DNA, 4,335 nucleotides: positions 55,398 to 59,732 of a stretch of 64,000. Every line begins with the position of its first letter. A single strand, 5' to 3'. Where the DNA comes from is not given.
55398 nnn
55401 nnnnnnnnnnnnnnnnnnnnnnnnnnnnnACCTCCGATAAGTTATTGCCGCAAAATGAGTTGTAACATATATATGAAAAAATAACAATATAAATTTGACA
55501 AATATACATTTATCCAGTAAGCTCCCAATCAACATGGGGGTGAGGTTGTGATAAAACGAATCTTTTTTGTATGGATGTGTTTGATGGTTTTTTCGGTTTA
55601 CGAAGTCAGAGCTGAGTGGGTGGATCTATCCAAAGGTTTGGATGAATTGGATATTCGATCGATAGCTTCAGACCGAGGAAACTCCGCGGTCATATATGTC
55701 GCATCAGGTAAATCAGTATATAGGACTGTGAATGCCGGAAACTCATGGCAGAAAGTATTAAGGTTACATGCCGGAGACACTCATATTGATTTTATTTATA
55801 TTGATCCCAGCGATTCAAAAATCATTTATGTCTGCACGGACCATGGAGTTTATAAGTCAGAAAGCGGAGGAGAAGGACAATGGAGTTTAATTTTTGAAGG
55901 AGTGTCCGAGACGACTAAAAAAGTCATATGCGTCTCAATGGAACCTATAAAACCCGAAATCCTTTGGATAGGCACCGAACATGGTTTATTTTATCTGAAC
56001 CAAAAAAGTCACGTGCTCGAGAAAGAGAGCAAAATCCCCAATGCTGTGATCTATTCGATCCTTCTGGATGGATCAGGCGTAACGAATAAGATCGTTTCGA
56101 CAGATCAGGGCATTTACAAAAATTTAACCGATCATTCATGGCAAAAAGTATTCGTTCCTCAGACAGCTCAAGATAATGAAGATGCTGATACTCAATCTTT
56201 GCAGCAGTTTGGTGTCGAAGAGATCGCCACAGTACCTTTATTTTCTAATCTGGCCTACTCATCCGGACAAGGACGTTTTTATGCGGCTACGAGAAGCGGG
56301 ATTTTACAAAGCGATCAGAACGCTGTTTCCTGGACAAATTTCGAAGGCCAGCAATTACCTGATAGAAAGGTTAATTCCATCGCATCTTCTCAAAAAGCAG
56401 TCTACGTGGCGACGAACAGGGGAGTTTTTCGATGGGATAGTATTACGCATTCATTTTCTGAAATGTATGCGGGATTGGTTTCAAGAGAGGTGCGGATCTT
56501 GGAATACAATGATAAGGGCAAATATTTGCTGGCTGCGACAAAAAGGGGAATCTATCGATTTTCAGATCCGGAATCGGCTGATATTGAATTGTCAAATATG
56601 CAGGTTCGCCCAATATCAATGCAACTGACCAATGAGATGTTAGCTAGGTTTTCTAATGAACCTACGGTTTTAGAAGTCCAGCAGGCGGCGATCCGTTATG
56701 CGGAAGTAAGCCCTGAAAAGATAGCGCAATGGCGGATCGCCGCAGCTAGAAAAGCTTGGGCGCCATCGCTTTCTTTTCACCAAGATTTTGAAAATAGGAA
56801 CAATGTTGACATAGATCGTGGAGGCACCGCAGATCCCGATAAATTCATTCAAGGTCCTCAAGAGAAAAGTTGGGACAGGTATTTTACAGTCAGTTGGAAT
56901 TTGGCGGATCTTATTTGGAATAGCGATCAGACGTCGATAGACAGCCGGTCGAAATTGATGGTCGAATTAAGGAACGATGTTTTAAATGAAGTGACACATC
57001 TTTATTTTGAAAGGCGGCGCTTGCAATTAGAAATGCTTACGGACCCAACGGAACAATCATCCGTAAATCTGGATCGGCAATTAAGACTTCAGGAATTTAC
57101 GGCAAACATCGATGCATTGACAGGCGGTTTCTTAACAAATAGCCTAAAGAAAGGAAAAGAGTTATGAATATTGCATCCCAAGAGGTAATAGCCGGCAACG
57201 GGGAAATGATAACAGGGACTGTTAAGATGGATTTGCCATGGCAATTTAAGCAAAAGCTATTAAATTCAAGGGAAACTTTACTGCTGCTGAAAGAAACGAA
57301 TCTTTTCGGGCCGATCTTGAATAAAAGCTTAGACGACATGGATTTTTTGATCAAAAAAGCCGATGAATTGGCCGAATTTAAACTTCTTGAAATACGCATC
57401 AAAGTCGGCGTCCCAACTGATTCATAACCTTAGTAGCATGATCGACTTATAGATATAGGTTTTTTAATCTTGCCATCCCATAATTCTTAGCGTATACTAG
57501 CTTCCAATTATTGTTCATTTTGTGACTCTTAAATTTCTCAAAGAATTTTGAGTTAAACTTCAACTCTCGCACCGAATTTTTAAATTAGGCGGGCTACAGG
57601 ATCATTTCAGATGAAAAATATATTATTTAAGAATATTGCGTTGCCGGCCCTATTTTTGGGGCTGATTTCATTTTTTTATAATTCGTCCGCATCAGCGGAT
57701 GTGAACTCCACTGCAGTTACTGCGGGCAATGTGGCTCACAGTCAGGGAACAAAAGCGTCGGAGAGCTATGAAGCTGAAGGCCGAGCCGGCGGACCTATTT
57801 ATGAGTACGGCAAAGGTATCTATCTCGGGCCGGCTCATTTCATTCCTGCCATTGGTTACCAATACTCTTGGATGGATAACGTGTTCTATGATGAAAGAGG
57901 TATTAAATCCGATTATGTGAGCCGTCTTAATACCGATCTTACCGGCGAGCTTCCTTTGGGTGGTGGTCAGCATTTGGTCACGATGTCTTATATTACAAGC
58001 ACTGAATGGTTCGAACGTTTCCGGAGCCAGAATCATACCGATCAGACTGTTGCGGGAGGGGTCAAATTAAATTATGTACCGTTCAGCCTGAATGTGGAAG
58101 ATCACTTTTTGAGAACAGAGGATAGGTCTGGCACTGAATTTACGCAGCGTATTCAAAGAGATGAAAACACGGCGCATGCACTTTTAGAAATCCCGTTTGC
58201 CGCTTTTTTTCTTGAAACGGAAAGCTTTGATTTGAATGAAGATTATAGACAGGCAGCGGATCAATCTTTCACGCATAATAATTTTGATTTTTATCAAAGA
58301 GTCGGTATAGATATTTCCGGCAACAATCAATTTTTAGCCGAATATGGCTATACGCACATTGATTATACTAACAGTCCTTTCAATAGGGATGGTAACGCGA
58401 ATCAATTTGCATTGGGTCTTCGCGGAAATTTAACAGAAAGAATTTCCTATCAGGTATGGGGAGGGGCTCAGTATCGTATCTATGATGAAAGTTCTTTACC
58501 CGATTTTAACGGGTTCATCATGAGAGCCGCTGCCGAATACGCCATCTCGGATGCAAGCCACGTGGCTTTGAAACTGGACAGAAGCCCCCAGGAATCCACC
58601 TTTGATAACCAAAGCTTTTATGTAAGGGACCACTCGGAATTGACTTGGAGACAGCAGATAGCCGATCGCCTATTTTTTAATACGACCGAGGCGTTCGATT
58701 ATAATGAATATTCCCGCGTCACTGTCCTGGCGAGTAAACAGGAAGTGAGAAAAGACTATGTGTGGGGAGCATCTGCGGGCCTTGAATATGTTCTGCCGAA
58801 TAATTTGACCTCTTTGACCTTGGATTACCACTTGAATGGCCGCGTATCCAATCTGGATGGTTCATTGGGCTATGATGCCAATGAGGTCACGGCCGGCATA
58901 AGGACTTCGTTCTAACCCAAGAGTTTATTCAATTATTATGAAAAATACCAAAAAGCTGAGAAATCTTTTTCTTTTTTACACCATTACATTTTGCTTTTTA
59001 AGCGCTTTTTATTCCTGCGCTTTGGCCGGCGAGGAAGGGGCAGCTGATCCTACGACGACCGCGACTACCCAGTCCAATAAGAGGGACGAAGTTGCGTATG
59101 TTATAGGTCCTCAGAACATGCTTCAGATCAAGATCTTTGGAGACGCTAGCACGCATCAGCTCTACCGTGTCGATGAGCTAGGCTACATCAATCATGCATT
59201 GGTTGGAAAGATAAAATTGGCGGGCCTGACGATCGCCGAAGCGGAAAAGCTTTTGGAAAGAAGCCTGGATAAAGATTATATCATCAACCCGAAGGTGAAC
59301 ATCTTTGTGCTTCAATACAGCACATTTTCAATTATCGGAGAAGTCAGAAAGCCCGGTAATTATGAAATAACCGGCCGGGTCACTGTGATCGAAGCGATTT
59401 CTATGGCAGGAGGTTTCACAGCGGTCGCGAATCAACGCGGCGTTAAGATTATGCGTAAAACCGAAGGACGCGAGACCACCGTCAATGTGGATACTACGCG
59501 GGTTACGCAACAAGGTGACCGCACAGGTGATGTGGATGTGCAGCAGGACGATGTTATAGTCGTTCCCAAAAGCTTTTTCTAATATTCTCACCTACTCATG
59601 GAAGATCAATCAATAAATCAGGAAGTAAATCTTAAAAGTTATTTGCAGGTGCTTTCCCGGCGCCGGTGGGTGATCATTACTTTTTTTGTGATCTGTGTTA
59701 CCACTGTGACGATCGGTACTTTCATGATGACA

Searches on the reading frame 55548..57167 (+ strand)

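Call 14: search_protein_families(library=pfam, proteins=[window:55548-57167:+], max_evalue=0.001)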
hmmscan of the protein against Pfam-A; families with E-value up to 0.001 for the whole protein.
window:55548-57167:+ (539 aa): 1 family
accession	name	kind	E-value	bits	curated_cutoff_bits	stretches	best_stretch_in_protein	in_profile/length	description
PF21544.3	PorZ_N_b_propeller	-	3.5e-06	27.8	27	1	266-337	71-140/154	TSS9, PorZ, N-terminal beta-propeller domain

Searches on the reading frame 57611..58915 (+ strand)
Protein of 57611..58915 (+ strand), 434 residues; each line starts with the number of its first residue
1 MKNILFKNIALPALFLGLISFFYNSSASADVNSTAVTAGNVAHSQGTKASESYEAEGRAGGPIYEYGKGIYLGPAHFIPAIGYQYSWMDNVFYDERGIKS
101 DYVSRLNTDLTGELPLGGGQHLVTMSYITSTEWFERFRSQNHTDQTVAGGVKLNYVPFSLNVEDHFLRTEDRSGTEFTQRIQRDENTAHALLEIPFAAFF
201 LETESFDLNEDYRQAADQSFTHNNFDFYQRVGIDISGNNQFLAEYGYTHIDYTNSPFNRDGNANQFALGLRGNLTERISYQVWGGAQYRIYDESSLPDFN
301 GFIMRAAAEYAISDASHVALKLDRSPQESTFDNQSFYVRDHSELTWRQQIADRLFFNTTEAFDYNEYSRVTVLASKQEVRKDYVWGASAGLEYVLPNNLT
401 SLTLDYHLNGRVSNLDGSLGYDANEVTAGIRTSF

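Call 14: search_protein_families(library=pfam, proteins=[window:57611-58915:+], max_evalue=0.001)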
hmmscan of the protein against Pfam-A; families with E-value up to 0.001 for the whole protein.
window:57611-58915:+ (434 aa): 1 family
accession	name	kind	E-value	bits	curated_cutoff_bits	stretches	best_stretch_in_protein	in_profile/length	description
PF10082.15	BBP2_2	-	3.2e-13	49.7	23.7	1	68-432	6-376/378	Putative beta-barrel porin 2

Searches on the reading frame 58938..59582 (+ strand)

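Call 14: search_protein_families(library=pfam, proteins=[window:58938-59582:+], max_evalue=0.001)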
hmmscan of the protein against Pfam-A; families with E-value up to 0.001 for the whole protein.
window:58938-59582:+ (214 aa): 3 families
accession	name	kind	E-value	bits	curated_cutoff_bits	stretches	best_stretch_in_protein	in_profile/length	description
PF02563.21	Poly_export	-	1.4e-17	64.1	28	1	52-124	5-76/77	Polysaccharide biosynthesis/export protein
PF10531.15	SLBB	-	8.8e-13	48.3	27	1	131-179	3-51/55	SLBB domain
PF22461.2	SLBB_2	-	9.3e-13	48.5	27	1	130-209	3-79/79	SLBB domain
